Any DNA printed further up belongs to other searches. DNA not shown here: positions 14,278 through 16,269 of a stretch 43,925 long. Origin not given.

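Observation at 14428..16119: Stand-alone SIR2-like predicted NADase inserted into the conserved DUF512-der junction: candidate single-gene defence / abortive-infection system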

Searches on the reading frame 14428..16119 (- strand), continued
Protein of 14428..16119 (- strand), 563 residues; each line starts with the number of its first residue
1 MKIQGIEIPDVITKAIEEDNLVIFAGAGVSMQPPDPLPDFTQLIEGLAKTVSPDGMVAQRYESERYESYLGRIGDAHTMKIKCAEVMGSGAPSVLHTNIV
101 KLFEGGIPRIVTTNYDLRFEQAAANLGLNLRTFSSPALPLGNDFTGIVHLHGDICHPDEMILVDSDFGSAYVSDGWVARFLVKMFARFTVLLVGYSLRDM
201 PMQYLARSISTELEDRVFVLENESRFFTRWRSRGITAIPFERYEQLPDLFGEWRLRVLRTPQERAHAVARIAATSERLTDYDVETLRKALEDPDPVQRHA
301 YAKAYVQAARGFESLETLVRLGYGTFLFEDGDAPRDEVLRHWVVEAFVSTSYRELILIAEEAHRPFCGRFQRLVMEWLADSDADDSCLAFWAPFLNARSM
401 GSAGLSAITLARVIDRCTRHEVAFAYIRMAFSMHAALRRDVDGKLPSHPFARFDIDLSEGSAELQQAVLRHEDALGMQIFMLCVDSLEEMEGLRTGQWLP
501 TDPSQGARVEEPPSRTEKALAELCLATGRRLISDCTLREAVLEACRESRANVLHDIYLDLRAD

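Call 43: fold_search(model_id=the predicted structure, library=pdb)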
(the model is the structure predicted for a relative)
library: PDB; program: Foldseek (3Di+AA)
matches with E <= 10: 823; with E <= 0.001: 82
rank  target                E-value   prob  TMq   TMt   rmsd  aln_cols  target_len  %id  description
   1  8btp_A                6.1e-10  1.00  0.36  0.42  11.8       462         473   15  Helical structure of BcThsA in complex with 1''-3'gc(etheno)ADPR (released 2024-02-21)
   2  8bto_A                2.5e-09  1.00  0.37  0.43  12.8       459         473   14  Helical structure of BcThsA in complex with 1''-3'gcADPR (released 2024-02-21)
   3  8wy9_A                7.5e-09  1.00  0.36  0.23  24.3       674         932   12  Cryo-EM structure of DSR2 apo (partial) complex (released 2024-04-10)
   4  8wy8_A                7.9e-09  1.00  0.36  0.23  24.7       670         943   13  Cryo-EM structure of DSR2 apo complex (released 2024-04-10)
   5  8y3m_B                1.9e-08  1.00  0.36  0.22  17.6       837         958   11  Cryo-EM structure of DSR2-DSAD1 complex (cross-linked) (released 2024-09-11)
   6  8wc0_B                2.3e-08  1.00  0.34  0.39  15.6       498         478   15  Crystal structure of EcThsA (released 2024-09-18)
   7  9v0g_E                2.6e-08  1.00  0.33  0.63   5.1       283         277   22  Helical structure of KomBC Complex (released 2025-12-17)
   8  8z18_A                2.8e-08  1.00  0.40  0.25  24.7       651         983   12  The tetramer complex of DSR2 and tube-forming domain of phage tail tube protein (released 2024-08-14)
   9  8wyb_B                2.8e-08  1.00  0.37  0.23  25.2       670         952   12  Cryo-EM structure of DSR2 (H171A)-tube-NAD+ complex (released 2024-04-10)
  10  7uxt_B                3.1e-08  1.00  0.36  0.43   9.3       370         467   15  Crystal structure of ligand-free SeThsA (released 2022-09-07)
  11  8wye_A                4.4e-08  1.00  0.36  0.23  24.6       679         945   12  Cryo-EM structure of DSR2-DSAD1 (partial) complex (released 2024-04-10)
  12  8wyc_B                5.5e-08  1.00  0.36  0.23  25.7       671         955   12  Cryo-EM structure of DSR2 (H171A)-tube-NAD+ (partial) complex (released 2024-04-10)
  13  8w56_A                5.5e-08  1.00  0.36  0.22  20.4       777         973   12  Cryo-EM structure of DSR2-DSAD1 state 1 (released 2024-05-01)
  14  8wyc_C                5.7e-08  1.00  0.35  0.69   4.1       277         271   18  Cryo-EM structure of DSR2 (H171A)-tube-NAD+ (partial) complex (released 2024-04-10)
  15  8wc0_A                5.7e-08  1.00  0.33  0.39  12.5       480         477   13  Crystal structure of EcThsA (released 2024-09-18)
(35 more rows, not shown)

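Call 58: find_encoding_contigs(protein=P0004, flank=6000, max_places=3)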
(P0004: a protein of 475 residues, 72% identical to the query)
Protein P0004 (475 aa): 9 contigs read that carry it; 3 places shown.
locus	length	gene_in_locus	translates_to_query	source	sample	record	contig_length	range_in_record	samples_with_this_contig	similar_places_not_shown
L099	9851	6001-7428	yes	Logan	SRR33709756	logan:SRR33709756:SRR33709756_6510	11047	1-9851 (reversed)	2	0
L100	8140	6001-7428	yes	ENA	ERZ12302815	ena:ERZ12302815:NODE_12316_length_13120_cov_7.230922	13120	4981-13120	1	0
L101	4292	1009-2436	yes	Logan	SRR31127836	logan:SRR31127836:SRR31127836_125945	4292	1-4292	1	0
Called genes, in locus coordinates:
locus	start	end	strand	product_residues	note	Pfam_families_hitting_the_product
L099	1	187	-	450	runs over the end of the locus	PF02441:Flavoprotein, PF04127:DFP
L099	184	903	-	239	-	PF24481:CT398_CC, PF02591:Zn_ribbon_9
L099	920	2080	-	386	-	PF00266:Aminotran_5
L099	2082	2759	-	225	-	PF00834:Ribul_P_3_epim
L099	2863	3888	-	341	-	PF01210:NAD_Gly3P_dh_N, PF07479:NAD_Gly3P_dh_C, PF20618:GPD_NAD_C_bact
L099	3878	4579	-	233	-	PF02660:G3P_acyltransf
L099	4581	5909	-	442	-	PF00009:GTP_EFTU, PF01926:MMR_HSR1, PF02421:FeoB_N, PF04548:AIG1, PF00009:GTP_EFTU, PF01926:MMR_HSR1, PF02421:FeoB_N, PF14714:KH_dom-like, +10 more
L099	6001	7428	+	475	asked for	PF13289:SIR2_2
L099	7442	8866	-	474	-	PF17820:PDZ_6 (weak), PF19238:Radical_SAM_2, PF04055:Radical_SAM (faint), PF04459:DUF512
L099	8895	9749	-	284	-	PF02401:LYTB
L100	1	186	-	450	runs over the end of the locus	PF02441:Flavoprotein, PF04127:DFP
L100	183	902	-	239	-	PF24481:CT398_CC, PF02591:Zn_ribbon_9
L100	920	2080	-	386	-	PF00266:Aminotran_5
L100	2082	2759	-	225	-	PF00834:Ribul_P_3_epim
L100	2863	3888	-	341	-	PF01210:NAD_Gly3P_dh_N, PF07479:NAD_Gly3P_dh_C, PF20618:GPD_NAD_C_bact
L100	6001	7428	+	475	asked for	PF13289:SIR2_2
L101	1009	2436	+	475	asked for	PF13289:SIR2_2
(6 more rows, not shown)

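Call 59: find_encoding_contigs(protein=P0003, flank=6000, max_places=2)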
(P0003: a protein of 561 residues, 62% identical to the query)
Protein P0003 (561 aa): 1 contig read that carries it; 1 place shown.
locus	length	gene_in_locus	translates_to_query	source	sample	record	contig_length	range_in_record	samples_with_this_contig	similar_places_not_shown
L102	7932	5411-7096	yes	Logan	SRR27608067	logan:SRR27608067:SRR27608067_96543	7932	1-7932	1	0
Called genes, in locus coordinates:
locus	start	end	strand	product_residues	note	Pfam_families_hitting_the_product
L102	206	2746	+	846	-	PF00512:HisKA, PF02518:HATPase_c, PF00072:Response_reg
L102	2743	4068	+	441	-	PF01547:SBP_bac_1, PF13416:SBP_bac_8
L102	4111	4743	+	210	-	PF12710:HAD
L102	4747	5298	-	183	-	PF02525:Flavodoxin_2, PF03358:FMN_red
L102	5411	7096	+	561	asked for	PF13289:SIR2_2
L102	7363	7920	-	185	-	PF01627:Hpt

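Call 60: find_encoding_contigs(protein=P0012, flank=6000, max_places=2)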
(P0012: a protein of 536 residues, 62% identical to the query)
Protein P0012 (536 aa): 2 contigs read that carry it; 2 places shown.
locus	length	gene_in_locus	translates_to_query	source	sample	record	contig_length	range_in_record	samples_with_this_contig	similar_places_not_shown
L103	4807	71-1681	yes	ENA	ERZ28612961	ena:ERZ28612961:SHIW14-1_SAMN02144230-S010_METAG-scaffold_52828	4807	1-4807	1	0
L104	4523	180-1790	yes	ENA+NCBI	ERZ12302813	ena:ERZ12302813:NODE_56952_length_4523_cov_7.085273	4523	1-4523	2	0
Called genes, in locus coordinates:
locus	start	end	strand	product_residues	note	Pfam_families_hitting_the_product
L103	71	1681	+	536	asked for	PF13289:SIR2_2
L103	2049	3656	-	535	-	PF14196:ATC_hydrolase, PF02558:ApbA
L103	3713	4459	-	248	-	PF20599:DUF6796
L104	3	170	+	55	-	?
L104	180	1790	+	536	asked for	PF13289:SIR2_2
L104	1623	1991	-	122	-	-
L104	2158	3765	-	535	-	PF14196:ATC_hydrolase, PF02558:ApbA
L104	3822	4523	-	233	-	?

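Call 69: search_dna_similar(query=window:14431-16119:-, collection=phages, mode=protein, max_rows=10)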
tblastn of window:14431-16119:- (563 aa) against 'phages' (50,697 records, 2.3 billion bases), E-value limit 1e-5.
Records with a match: 1; places in all: 1; records where one place covers at least 80% of the query: 0.
Best place of each record, by identity: <60% 1.
By first word of the organism name: Stx2c-converting 1.
By host as written in the record: - 1.
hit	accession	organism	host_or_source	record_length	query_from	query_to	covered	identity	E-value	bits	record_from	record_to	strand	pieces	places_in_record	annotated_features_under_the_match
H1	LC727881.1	Stx2c-converting phage Stx2c_JNE082796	-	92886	4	238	42%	27.4%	1e-17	93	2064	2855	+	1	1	none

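Call 70: search_dna_similar(query=window:14431-16119:-, collection=plasmids, mode=protein, max_rows=12)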
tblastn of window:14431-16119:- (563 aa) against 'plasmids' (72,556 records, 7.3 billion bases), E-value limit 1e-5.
Records with a match: 191; places in all: 191; records where one place covers at least 80% of the query: 0.
Best place of each record, by identity: <60% 191.
By first word of the organism name: Bacillus 93; Rhizobium 29; Pantoea 13; Zymomonas 9; Agrobacterium 7; Burkholderia 5; Cupriavidus 4; Sinorhizobium 4; Ralstonia 3; Vibrio 2; and 20 more.
By predicted mobility (MOB-suite, as given by PLSDB): conjugative 119; non-mobilizable 64; mobilizable 8.
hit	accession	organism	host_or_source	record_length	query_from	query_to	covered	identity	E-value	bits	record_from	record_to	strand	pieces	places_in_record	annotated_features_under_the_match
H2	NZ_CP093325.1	Bacillus sp. N5-665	whole organism,peat soil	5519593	6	440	77%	28.8%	1e-41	168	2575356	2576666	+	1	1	none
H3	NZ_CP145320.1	Rhodococcus ruber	-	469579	1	256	45%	39.3%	2e-36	152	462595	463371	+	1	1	SIR2 family protein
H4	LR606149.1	Rhizobium sp. Q54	paddy soil contaminated with arsenic ...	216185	8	335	58%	27.3%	5e-19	99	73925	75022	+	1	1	hypothetical protein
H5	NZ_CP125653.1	Rhizobium sp. BT04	Phaseolus vulgaris,Pure culture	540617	4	318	56%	27.9%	2e-19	100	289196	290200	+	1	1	SIR2 family protein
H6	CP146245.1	Agrobacterium vitis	Vitis vinifera,cell culture,Grape gall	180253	8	321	56%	26.5%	5e-15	86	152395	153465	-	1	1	SIR2 family protein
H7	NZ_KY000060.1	Agrobacterium radiobacter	-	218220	8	321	56%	26.5%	5e-15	86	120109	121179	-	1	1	SIR2 family protein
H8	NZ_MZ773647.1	Agrobacterium fabrum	-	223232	8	321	56%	26.5%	5e-15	86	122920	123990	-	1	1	SIR2 family protein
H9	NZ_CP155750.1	Sphingomonas parapaucimobilis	Chinese cabbage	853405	4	257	45%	32.6%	2e-23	113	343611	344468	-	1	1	SIR2 family protein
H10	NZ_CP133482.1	Acuticoccus sp. MNP-M23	Grean algae,grean algae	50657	4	257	45%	32.2%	1e-22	110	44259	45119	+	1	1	SIR2 family protein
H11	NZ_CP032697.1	Rhizobium jaguaris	Calliandra grandiflora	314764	5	277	48%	29.7%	3e-21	106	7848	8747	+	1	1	SIR2 family protein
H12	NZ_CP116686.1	Agrobacterium fabrum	cell culture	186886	5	263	46%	31.3%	2e-20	103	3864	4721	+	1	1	SIR2 family protein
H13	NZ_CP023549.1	Rhodobacter sp. CZR27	cell culture,paddy soil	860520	4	257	45%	31.9%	4e-23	112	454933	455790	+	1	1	SIR2 family protein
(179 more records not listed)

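Call 74: find_encoding_contigs(protein=P0016, flank=5000, max_places=2)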
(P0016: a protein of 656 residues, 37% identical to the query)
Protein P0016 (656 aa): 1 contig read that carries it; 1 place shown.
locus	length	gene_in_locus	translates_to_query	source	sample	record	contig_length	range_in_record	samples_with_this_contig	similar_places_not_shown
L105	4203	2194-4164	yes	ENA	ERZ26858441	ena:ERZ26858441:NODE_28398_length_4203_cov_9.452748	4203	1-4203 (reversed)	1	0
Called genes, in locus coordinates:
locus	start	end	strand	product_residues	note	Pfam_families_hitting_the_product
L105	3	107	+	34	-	?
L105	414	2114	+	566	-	PF04326:SLFN_AlbA_2, PF13404:HTH_AsnC-type (faint), PF13749:HATPase_c_4, PF01022:HTH_5 (faint), PF12840:HTH_20, PF13412:HTH_24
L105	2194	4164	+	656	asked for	PF13289:SIR2_2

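Call 81: find_related_loci(query=P0001, collection=viral_contigs, flank=5000)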
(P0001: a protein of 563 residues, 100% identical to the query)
Query P0001 (563 aa) in viral_contigs; peptide patterns used: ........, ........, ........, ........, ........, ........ (x = any residue, [..] = any of these).
3 stretches matched a pattern, but none encodes a relative of the query by tblastn (E <= 1e-3).
